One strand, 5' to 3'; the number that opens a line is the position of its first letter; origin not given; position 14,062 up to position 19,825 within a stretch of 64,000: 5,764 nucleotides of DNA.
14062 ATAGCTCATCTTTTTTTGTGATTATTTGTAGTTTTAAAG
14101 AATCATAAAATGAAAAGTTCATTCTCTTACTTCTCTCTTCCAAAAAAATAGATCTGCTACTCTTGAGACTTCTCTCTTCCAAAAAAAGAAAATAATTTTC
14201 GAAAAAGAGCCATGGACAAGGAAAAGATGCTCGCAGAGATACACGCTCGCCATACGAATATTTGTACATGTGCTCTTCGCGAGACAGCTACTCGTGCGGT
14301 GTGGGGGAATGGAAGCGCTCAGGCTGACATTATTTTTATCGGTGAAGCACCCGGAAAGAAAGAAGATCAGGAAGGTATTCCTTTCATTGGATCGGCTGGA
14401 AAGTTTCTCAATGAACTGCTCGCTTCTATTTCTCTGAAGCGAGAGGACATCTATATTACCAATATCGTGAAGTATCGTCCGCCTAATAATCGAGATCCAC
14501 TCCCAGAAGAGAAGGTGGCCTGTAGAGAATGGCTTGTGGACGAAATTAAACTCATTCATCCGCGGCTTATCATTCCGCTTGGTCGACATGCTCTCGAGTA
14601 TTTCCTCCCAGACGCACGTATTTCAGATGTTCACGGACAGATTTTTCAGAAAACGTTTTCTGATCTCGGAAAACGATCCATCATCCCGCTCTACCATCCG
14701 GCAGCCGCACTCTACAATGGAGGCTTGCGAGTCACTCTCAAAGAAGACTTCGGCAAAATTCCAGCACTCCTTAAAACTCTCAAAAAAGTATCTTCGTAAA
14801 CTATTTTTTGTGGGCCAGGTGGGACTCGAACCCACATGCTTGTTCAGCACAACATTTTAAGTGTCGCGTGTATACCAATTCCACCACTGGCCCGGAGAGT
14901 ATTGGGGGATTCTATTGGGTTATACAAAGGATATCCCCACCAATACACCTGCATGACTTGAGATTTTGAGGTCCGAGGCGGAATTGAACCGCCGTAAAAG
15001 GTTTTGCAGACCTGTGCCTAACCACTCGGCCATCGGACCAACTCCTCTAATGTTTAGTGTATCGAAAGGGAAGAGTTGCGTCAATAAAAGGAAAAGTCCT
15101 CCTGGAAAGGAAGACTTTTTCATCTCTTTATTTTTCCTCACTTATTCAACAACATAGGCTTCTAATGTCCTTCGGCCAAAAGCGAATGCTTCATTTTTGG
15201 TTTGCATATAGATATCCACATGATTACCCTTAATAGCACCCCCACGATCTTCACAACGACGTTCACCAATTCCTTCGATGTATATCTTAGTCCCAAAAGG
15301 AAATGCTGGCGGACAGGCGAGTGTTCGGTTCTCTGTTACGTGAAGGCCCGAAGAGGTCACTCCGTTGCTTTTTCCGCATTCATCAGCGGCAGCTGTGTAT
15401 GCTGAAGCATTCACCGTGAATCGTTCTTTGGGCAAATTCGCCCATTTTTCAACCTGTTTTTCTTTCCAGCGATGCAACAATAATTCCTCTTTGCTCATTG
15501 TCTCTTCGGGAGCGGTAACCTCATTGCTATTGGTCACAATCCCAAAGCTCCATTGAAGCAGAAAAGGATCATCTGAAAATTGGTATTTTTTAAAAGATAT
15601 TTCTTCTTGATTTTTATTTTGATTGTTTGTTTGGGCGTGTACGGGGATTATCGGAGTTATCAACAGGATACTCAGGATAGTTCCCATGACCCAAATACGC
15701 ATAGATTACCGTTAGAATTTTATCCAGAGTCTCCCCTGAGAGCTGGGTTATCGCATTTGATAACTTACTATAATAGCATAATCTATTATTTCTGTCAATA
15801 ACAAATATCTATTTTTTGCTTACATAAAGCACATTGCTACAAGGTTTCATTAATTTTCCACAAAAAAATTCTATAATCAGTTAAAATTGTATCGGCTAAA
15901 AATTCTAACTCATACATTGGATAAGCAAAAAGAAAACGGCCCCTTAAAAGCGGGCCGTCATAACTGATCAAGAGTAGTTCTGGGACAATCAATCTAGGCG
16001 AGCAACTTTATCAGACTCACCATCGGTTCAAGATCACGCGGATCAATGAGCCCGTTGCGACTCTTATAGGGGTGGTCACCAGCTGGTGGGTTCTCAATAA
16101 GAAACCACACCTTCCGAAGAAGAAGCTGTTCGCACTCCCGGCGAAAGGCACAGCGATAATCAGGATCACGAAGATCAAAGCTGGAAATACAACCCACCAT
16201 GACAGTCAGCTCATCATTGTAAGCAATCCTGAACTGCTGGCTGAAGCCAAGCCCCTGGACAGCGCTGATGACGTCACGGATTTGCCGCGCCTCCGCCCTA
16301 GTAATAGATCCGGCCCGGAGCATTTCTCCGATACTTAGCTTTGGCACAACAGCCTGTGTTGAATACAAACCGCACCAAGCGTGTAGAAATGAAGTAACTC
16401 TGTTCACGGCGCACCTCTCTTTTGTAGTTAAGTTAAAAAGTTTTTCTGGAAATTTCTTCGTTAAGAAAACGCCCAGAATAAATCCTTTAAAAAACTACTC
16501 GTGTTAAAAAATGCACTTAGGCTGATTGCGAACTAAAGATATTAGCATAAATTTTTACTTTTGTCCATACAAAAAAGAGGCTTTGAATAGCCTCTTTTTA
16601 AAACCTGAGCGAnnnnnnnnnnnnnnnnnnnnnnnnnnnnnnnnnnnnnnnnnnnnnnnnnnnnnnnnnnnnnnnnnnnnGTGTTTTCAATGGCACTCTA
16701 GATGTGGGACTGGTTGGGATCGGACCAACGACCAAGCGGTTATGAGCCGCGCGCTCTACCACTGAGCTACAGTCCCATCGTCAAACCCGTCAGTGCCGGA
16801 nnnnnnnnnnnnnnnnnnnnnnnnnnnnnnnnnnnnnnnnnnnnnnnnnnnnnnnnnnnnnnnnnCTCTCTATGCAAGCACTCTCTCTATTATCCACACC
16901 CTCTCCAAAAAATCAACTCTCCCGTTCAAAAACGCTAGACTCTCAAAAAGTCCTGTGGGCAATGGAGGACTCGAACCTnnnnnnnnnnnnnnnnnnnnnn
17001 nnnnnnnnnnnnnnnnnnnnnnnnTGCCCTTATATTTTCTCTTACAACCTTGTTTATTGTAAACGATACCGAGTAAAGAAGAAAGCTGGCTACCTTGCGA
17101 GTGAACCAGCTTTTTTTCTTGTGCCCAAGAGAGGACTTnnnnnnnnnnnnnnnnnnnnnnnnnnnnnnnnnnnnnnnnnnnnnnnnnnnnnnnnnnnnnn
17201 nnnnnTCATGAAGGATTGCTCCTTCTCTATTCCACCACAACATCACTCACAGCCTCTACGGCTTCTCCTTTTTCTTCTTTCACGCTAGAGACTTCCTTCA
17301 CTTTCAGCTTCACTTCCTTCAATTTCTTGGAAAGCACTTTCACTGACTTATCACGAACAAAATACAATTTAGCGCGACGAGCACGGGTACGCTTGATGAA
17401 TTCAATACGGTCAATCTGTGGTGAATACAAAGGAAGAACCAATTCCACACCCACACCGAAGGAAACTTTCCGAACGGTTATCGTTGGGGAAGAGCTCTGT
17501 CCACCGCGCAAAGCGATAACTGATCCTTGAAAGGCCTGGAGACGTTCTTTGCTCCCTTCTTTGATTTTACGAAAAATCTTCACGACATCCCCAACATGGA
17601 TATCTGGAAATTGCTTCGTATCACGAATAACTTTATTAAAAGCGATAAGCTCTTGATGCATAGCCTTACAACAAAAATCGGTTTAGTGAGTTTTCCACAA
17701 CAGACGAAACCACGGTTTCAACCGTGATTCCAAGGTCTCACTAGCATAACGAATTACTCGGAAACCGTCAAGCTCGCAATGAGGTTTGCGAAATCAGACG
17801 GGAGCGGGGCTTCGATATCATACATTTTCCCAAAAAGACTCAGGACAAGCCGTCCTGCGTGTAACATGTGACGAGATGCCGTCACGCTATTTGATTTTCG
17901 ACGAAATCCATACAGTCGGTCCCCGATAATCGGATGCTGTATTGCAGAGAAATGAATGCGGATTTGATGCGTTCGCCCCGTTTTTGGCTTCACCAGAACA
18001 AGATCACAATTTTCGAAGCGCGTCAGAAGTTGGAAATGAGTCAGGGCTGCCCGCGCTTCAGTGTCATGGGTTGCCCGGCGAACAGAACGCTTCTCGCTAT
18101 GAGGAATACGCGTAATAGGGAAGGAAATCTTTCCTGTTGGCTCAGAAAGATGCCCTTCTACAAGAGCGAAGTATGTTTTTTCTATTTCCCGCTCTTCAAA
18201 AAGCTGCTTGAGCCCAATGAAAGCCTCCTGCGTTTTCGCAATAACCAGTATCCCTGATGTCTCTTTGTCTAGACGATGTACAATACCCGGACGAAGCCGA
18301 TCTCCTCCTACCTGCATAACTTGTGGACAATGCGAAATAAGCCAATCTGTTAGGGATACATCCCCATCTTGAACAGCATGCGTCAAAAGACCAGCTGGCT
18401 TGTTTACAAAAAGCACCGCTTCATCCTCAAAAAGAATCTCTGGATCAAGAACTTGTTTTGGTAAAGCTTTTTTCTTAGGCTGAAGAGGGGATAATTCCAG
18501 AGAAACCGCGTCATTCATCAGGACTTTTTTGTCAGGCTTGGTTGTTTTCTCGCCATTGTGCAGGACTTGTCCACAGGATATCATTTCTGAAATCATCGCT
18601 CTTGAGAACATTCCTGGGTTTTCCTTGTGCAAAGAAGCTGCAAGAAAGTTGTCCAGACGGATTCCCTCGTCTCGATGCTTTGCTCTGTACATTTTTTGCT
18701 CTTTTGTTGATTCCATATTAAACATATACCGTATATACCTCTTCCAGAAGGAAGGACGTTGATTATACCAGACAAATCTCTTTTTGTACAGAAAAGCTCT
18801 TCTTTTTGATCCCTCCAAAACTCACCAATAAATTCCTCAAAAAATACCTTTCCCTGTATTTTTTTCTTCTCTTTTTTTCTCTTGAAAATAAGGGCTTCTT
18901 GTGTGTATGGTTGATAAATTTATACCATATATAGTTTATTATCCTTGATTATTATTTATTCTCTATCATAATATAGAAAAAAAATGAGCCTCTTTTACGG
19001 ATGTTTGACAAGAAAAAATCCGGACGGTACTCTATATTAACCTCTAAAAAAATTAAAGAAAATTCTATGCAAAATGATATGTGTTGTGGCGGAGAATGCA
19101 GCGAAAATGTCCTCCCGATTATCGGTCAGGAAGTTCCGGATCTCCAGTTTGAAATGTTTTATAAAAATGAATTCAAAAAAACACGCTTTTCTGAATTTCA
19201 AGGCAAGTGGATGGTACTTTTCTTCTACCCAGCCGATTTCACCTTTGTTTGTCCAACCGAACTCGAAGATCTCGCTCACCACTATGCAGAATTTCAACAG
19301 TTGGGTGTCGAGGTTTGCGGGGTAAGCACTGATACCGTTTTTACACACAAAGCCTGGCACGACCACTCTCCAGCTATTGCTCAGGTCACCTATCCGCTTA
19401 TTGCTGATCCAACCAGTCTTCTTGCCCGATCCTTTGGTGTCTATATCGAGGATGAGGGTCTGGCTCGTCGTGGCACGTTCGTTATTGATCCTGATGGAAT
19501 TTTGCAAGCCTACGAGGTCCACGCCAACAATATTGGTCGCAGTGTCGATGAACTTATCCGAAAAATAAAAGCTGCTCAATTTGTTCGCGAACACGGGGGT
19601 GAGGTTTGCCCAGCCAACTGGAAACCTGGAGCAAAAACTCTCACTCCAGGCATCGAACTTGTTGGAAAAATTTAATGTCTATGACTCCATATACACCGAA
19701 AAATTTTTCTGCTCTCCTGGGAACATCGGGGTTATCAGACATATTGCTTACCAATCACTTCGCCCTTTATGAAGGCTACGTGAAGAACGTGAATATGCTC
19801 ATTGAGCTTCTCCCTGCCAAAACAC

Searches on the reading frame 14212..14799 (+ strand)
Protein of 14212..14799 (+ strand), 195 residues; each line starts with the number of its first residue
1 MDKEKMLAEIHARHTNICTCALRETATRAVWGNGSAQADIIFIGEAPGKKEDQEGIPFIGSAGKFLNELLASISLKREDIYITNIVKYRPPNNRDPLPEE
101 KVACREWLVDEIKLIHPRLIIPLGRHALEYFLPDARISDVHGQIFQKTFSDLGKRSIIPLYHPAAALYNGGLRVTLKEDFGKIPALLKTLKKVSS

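Call 11: search_protein_families(library=pfam, proteins=[window:14212-14799:+])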
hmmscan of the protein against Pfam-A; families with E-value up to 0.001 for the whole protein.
window:14212-14799:+ (195 aa): 1 family
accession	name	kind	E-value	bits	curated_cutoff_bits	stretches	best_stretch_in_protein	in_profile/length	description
PF03167.25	UDG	-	3e-36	125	24.3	1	32-171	2-126/141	Uracil DNA glycosylase superfamily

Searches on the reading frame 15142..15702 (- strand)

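Call 11: search_protein_families(library=pfam, proteins=[window:15142-15702:-])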
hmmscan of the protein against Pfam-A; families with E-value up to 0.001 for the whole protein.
window:15142-15702:- (186 aa): 1 family
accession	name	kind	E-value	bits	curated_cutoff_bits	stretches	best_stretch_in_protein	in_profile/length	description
PF06725.17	3D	-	1.6e-11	44.7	23.8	1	133-185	9-71/72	3D domain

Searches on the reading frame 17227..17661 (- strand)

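Call 14: search_protein_families(library=pfam, proteins=[window:17227-17661:-])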
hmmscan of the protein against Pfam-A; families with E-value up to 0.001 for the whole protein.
window:17227-17661:- (144 aa): 1 family
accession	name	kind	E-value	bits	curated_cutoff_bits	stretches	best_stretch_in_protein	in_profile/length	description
PF01245.26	Ribosomal_L19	-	6.9e-32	110.1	22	1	15-109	12-105/111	Ribosomal protein L19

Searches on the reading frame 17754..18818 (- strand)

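Call 11: search_protein_families(library=pfam, proteins=[window:17754-18818:-])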
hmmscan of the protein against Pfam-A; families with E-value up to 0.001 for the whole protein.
window:17754-18818:- (354 aa): 2 families
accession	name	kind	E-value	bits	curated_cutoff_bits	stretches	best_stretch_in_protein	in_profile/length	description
PF00849.27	PseudoU_synth_2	-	1.6e-32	113.3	26.8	1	135-292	2-152/152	RNA pseudouridylate synthase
PF01479.30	S4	-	0.00093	19.3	22.8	0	54-105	2-48/48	S4 domain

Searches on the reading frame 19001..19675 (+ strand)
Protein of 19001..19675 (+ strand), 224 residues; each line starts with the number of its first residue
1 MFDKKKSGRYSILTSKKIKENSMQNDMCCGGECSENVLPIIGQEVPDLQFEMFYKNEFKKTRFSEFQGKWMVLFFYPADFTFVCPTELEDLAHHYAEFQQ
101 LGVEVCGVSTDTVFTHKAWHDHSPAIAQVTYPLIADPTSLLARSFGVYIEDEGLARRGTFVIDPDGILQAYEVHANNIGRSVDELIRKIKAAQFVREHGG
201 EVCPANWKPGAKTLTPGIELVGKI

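Call 11: search_protein_families(library=pfam, proteins=[window:19001-19675:+])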
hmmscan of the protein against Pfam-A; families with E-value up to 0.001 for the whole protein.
window:19001-19675:+ (224 aa): 3 families
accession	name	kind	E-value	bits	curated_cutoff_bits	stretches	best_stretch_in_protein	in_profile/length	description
PF00578.27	AhpC-TSA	-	6.1e-40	136.5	26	1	41-170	1-123/124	AhpC/TSA family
PF08534.16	Redoxin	-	5.6e-18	65.6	26.6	1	42-179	3-139/148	Redoxin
PF10417.14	1-cysPrx_C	-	2.3e-09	37.5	21.1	1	191-216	1-26/41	C-terminal domain of 1-Cys peroxiredoxin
